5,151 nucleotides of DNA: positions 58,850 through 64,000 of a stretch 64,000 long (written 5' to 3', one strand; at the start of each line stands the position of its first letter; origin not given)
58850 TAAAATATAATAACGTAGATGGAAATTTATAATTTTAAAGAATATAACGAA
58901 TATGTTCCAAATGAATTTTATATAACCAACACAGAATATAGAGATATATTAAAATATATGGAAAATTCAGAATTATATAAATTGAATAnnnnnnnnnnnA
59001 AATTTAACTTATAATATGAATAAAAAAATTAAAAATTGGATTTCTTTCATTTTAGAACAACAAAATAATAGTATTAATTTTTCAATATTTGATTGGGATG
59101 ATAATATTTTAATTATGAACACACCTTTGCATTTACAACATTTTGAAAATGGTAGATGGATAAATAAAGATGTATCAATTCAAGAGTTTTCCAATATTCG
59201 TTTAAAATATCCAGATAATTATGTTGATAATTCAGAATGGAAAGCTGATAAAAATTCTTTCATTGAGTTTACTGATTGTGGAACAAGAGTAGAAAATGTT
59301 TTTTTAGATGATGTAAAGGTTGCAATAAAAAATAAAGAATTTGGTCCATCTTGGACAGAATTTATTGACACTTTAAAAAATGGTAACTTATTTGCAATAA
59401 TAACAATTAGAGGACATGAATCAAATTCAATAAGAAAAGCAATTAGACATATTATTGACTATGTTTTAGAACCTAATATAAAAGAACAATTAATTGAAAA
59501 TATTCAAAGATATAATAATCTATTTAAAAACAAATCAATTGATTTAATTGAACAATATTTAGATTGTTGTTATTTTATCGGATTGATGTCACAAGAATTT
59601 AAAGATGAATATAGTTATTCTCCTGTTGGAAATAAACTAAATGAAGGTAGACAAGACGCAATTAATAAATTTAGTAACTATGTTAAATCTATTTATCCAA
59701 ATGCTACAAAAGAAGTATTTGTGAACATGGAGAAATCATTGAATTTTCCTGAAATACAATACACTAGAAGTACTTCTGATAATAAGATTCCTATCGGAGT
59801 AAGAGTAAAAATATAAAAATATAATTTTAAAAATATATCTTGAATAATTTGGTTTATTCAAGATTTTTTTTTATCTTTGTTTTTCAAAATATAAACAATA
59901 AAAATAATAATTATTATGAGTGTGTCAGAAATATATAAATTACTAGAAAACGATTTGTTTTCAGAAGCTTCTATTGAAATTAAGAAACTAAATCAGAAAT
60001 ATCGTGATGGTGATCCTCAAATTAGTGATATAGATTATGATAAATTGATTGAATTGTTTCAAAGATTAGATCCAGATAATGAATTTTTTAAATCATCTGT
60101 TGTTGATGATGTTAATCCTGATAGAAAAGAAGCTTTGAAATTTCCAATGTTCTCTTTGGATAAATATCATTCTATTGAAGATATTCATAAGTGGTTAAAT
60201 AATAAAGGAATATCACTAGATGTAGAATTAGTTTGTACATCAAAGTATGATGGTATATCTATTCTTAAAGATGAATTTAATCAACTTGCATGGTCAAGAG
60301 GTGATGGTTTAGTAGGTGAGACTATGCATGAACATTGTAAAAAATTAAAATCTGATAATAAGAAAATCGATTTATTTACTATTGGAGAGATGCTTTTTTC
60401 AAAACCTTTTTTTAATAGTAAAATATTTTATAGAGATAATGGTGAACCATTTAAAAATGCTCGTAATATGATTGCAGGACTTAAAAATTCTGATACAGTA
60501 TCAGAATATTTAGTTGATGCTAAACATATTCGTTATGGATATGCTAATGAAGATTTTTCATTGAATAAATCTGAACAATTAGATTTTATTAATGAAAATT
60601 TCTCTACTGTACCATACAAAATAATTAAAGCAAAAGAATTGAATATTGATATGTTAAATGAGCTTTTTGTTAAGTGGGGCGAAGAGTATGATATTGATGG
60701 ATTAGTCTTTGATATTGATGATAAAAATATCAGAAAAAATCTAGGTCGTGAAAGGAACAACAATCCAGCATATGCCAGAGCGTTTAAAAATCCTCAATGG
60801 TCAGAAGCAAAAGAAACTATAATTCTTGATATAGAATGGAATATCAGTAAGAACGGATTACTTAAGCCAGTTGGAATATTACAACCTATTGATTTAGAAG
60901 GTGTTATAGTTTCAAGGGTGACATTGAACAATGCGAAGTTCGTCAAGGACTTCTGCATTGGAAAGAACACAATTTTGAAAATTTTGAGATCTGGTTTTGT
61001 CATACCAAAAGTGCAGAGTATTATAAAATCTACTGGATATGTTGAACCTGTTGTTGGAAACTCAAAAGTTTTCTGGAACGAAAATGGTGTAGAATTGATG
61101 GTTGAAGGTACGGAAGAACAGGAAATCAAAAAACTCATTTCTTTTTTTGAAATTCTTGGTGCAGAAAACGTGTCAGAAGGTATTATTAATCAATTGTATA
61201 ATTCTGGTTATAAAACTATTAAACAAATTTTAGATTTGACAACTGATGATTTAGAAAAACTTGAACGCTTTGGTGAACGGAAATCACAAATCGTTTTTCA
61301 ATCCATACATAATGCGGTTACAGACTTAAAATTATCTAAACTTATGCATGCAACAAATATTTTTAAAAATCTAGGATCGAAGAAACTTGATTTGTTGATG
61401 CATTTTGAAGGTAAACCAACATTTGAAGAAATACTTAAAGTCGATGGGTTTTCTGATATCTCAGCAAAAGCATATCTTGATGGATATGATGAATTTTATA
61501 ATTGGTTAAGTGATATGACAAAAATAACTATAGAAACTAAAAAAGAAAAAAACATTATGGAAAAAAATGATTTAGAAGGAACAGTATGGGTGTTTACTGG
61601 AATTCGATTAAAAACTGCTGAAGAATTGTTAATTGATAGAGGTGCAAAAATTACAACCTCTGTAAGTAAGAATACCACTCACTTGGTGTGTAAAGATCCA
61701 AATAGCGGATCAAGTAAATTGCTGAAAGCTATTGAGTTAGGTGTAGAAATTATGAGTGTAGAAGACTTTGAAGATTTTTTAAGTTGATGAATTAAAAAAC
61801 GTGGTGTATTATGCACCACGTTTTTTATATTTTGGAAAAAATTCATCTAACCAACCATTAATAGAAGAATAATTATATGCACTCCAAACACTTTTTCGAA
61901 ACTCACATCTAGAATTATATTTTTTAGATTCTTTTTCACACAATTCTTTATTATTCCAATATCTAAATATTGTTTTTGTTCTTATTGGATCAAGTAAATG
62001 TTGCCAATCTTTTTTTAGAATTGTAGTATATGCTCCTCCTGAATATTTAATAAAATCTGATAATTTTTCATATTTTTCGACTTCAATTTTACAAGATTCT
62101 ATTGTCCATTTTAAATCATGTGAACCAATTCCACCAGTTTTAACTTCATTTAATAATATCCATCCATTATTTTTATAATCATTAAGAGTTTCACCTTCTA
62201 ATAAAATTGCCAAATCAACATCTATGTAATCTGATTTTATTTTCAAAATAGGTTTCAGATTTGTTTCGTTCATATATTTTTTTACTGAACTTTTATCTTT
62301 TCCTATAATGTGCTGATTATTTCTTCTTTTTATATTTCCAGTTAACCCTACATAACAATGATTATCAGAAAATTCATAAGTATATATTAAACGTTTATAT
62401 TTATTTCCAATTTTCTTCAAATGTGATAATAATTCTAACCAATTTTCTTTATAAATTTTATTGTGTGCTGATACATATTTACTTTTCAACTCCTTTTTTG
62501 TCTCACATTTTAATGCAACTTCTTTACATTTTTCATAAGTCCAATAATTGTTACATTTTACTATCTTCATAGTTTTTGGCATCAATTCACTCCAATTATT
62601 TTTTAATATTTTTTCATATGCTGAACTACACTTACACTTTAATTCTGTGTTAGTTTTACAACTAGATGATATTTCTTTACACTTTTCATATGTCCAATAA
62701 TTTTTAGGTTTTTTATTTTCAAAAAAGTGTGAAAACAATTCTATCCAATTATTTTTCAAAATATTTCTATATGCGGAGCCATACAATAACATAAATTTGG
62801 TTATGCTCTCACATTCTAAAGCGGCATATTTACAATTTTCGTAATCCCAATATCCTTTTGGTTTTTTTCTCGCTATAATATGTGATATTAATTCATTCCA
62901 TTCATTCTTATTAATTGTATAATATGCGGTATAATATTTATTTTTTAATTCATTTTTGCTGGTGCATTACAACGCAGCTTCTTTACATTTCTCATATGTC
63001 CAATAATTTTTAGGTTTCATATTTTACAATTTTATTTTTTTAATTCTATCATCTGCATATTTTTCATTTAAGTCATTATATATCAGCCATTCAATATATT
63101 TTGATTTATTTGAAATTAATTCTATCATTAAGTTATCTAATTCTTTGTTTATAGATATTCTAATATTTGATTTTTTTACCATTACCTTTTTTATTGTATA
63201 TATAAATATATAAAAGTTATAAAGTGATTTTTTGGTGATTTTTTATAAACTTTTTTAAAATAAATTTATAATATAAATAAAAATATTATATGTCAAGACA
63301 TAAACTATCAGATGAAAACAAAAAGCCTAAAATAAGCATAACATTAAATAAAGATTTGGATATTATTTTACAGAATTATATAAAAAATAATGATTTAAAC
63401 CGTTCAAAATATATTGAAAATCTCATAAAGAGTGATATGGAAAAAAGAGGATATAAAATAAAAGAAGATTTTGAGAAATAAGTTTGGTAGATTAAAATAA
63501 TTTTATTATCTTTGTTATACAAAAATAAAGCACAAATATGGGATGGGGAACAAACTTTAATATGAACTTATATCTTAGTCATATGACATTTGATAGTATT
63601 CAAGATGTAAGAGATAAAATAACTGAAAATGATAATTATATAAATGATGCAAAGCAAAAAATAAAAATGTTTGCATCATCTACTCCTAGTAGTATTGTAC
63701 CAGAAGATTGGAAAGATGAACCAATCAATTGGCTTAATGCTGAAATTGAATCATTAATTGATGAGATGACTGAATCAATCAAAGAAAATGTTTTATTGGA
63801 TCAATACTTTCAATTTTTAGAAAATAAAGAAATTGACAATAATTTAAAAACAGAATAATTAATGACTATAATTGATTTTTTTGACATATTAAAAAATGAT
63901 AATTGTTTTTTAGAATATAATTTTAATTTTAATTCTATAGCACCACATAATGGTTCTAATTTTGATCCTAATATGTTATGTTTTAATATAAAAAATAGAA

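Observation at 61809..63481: Copy 2 of the GIY-YIG / RHH cassette carries an in-frame stop in the endonuclease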

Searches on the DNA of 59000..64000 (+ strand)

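Call 9: search_dna_similar(query=window:59000-64000:+, collection=phages, mode=distant)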
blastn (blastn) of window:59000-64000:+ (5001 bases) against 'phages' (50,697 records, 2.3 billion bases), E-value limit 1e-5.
Records with a match: 2; places in all: 3; records where one place covers at least 80% of the query: 0.
Best place of each record, by identity: 60-80% 2.
By first word of the organism name: uncultured 2.
By host as written in the record: - 2.
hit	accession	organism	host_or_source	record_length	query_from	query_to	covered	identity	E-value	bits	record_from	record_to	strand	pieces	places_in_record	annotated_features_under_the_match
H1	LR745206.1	uncultured phage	metagenomic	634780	2124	2510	8%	67.9%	4e-27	132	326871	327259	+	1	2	record has no annotation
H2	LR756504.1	uncultured phage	metagenomic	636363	3848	4003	3%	68.6%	6e-6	61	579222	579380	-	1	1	record has no annotation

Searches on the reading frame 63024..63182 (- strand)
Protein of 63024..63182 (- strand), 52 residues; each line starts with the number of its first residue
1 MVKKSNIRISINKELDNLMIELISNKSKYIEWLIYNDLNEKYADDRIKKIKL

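Call 8: search_protein_families(library=pfam, proteins=[window:63024-63182:-], max_evalue=0.1)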
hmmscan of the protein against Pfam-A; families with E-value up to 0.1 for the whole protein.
window:63024-63182:- (52 aa): 0 families

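Call 35: search_protein_families(library=phrogs, proteins=[window:63024-63182:-], max_evalue=0.01)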
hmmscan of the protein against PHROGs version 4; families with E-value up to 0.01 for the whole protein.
window:63024-63182:- (52 aa): 0 families

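Call 42: find_encoding_contigs(protein=window:63024-63182:-, flank=4000, max_places=10)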
Protein window:63024-63182:- (52 aa): 1 contig read that carries it; 1 place shown.
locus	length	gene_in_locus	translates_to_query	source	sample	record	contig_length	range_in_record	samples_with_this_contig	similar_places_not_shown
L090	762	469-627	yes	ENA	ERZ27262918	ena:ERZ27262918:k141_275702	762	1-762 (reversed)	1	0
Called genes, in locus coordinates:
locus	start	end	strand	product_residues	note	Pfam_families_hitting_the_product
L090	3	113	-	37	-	?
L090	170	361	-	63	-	-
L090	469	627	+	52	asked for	-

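Call 49: search_solved_structures(query=A4, max_evalue=10, show_alignments=2)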
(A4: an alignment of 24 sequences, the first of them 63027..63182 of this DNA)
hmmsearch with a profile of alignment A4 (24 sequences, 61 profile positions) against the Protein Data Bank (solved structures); distinct sequences matched with E-value up to 10: 14.
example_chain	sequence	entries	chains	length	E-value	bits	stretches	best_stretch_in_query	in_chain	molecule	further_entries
8u12_A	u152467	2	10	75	0.0019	21.4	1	10-47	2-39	Antitoxin Rv0298 | Antitoxin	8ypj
2kel_A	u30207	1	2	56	0.0023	21.1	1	6-53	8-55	Uncharacterized protein 56B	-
2bj1_A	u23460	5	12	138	0.0038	20.4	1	12-52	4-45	NICKEL RESPONSIVE REGULATOR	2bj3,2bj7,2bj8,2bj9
2wve_A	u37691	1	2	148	0.037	17.2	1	12-51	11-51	PUTATIVE NICKEL-RESPONSIVE REGULATOR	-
2wvd_A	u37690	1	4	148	0.04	17.1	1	12-51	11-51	PUTATIVE NICKEL-RESPONSIVE REGULATOR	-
2ca9_A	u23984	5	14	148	0.04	17.1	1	12-51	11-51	PUTATIVE NICKEL-RESPONSIVE REGULATOR | nickel-responsive regulator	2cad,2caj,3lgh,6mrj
2wvb_A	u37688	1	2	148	0.04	17.1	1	12-51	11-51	PUTATIVE NICKEL-RESPONSIVE REGULATOR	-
3pht_A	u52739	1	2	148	0.041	17.1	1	12-51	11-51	Putative nickel-responsive regulator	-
2wvc_A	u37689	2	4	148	0.041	17.1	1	12-51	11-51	PUTATIVE NICKEL-RESPONSIVE REGULATOR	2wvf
1b01_A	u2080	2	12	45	0.14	15.4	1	11-43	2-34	TRANSCRIPTIONAL REPRESSOR COPG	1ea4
1q5v_A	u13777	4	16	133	0.15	15.3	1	13-51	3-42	Nickel responsive regulator | Nickel-responsive regulator | Nickel-responsive regulatory protein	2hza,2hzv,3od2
2cpg_A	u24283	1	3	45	0.15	15.3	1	11-42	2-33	TRANSCRIPTIONAL REPRESSOR COPG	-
7bww_A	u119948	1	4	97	0.16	15.2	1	16-32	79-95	metallo-Diels-Alderase DA7 W16S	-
4p78_A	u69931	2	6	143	0.26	14.5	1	7-49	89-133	HicB3 antitoxin | Antitoxin HicB3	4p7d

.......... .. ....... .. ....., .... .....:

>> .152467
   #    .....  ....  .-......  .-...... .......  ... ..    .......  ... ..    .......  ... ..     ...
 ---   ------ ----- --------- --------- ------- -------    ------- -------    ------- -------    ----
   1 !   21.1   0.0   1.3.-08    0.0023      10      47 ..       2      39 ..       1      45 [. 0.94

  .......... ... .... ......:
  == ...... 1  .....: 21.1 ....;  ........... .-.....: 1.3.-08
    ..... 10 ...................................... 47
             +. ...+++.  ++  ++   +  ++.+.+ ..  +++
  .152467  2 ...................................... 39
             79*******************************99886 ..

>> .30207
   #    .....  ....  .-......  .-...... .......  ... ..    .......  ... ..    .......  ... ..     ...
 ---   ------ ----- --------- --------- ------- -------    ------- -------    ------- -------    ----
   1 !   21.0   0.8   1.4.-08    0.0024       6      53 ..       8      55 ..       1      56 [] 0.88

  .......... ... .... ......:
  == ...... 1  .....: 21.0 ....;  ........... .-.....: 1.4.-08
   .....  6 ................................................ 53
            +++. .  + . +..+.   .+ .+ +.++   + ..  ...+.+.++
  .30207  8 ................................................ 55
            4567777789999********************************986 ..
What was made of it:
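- On Ribbon-helix-helix (Arc/MetJ/CopG) DNA-binding proteins: A 24-member profile hits only RHH proteins among its top PDB matches, at E 0.002-0.15 (call 49).
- Checked: PDB hits are the Rv0298 antitoxin, SIRV 56B, NikR, CopG and HicB3, at E 0.002-0.26 (call 49).
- The best PDB profile hits include RHH antitoxins, Rv0298 and HicB3 (call 49).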

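Call 50: search_protein_families(library=pfam, alignment_id=A4, max_evalue=0.1)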
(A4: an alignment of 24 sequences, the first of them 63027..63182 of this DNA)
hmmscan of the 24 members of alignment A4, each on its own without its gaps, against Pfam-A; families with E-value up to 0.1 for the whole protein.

A. member 1, window:63027-63182:- (52 aa): 0 families

B. families by the number of members that match (of 24 scanned): 21 families
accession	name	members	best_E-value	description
PF12651.13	RHH_3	6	2.1e-05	Ribbon-helix-helix domain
PF01402.27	RHH_1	3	0.00042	Ribbon-helix-helix protein, copG family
PF10723.15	RepB-RCR_reg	3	0.00059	Replication regulatory protein RepB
PF15919.11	HicB_lk_antitox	2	0.046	HicB_like antitoxin of bacterial toxin-antitoxin system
PF23164.1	UBL_AVO1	1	0.0077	AVO1 ubiquitin-like domain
PF11888.13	DUF3408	1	0.0083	Protein of unknown function (DUF3408)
PF19891.5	DUF6364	1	0.015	Family of unknown function (DUF6364)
PF13182.11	DUF4007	1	0.016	Protein of unknown function (DUF4007)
PF19807.5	DUF6290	1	0.018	Family of unknown function (DUF6290)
PF09774.14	MIX23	1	0.024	Intermembrane space protein MIX23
PF11976.14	Rad60-SLD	1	0.027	Ubiquitin-2 like Rad60 SUMO-like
PF05062.17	RICH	1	0.03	RICH domain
PF19995.5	iSTAND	1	0.034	inactive STAND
PF18043.6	T4_Rnl2_C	1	0.036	T4 RNA ligase 2 C-terminal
PF15590.11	Imm27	1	0.044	Immunity protein 27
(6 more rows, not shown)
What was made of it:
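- On Ribbon-helix-helix (Arc/MetJ/CopG) DNA-binding proteins: Pfam RHH_3, RHH_1 and RepB-RCR_reg match 6, 3 and 3 members (call 50).
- Checked: Pfam RHH_3 matches 6 of 24 members and RHH_1 matches 3 of 24 (call 50).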

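Call 64: list_cluster_members(proteins=[P0001, window:63027-63182:-, window:63290-63478:+])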
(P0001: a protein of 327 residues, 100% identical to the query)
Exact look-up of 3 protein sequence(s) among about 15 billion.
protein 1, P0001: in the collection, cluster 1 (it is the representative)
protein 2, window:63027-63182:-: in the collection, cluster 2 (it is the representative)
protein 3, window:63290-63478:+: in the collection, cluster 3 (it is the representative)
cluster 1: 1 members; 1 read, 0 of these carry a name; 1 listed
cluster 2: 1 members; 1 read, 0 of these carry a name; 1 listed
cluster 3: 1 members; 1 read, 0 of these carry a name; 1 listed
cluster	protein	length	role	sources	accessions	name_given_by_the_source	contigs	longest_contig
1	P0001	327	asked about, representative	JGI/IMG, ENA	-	-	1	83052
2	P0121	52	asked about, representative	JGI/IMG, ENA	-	-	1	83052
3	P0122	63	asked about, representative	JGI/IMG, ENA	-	-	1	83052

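Call 82: search_protein_families(library=padloc, proteins=[window:63027-63182:-], max_evalue=0.01)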
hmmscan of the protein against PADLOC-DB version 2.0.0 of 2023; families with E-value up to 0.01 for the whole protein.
window:63027-63182:- (52 aa): 0 families

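Call 83: search_protein_families(library=ncbifam, proteins=[window:63027-63182:-], max_evalue=0.01)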
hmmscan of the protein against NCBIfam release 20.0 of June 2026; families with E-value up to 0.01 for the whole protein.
window:63027-63182:- (52 aa): 0 families

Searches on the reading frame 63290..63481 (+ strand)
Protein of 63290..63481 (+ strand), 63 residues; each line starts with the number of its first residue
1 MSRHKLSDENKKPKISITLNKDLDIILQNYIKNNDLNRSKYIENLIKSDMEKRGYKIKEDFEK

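Call 8: search_protein_families(library=pfam, proteins=[window:63290-63481:+], max_evalue=0.1)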
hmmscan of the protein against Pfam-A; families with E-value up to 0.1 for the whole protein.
window:63290-63481:+ (63 aa): 2 families
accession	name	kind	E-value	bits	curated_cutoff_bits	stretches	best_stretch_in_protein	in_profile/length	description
PF13182.11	DUF4007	-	0.016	14.8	27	1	6-48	136-175/288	Protein of unknown function (DUF4007)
PF19807.5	DUF6290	-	0.018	15.7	27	1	15-51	4-40/72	Family of unknown function (DUF6290)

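Call 35: search_protein_families(library=phrogs, proteins=[window:63290-63481:+], max_evalue=0.01)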
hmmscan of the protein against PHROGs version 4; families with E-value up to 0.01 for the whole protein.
window:63290-63481:+ (63 aa): 4 families
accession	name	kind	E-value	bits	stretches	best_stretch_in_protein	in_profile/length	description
phrog_876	-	transcription regulation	0.00037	21.1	1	8-52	63-107/239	transcriptional repressor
phrog_4223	-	unknown function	0.00064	21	1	15-56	4-45/67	-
phrog_582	-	transcription regulation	0.0056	18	1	5-57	50-102/105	Arc-like repressor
phrog_14312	-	unknown function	0.0068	17.9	1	14-60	5-48/87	-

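Call 43: find_encoding_contigs(protein=window:63290-63481:+, flank=4000, max_places=10)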
Protein window:63290-63481:+ (63 aa): 1 contig read that carries it; 1 place shown.
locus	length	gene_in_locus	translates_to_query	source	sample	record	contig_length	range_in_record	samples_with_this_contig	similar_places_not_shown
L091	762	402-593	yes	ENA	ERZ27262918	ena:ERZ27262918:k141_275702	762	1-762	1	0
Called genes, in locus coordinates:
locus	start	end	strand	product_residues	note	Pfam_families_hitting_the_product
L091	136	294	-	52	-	-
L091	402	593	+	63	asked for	-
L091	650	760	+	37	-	?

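Call 82: search_protein_families(library=padloc, proteins=[window:63290-63478:+], max_evalue=0.01)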
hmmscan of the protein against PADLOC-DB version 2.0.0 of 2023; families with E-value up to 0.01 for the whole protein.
window:63290-63478:+ (63 aa): 3 families
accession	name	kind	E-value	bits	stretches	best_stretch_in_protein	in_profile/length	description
PDLC02389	pAgo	-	0.00093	15.7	1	24-61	269-305/733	-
PDLC02768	SspB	-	0.004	14.5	1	11-52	142-182/295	SspB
PDLC02766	SspB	-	0.0081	13.5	1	7-48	135-174/285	SspB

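Call 83: search_protein_families(library=ncbifam, proteins=[window:63290-63478:+], max_evalue=0.01)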
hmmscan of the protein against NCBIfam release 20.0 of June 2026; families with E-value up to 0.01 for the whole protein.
window:63290-63478:+ (63 aa): 1 family
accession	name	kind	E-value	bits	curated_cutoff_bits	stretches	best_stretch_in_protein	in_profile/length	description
NF050104.1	TA_MazE_antitoxin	equivalog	0.0027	18.1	65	1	14-52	1-36/69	type II toxin-antitoxin system MazE family antitoxin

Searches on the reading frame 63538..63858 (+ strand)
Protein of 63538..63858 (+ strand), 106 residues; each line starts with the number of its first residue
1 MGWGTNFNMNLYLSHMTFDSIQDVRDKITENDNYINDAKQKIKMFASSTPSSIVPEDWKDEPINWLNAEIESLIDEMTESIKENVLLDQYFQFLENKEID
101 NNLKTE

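Call 8: search_protein_families(library=pfam, proteins=[window:63538-63858:+], max_evalue=0.1)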
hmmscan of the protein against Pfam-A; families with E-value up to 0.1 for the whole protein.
window:63538-63858:+ (106 aa): 1 family
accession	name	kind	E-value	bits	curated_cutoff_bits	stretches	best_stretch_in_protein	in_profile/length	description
PF11221.13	Med21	-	0.08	13.7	37.3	1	21-84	65-128/144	Subunit 21 of Mediator complex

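Call 35: search_protein_families(library=phrogs, proteins=[window:63538-63858:+], max_evalue=0.01)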
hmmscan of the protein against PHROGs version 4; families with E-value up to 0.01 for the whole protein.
window:63538-63858:+ (106 aa): 1 family
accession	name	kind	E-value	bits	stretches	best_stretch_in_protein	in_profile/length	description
phrog_6659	-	unknown function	0.0066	17.7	0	19-42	24-47/57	-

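Call 38: find_encoding_contigs(protein=window:63538-63858:+, flank=10000, max_places=4)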
Protein window:63538-63858:+ (106 aa): no gene with exactly this product is on record in the collection.
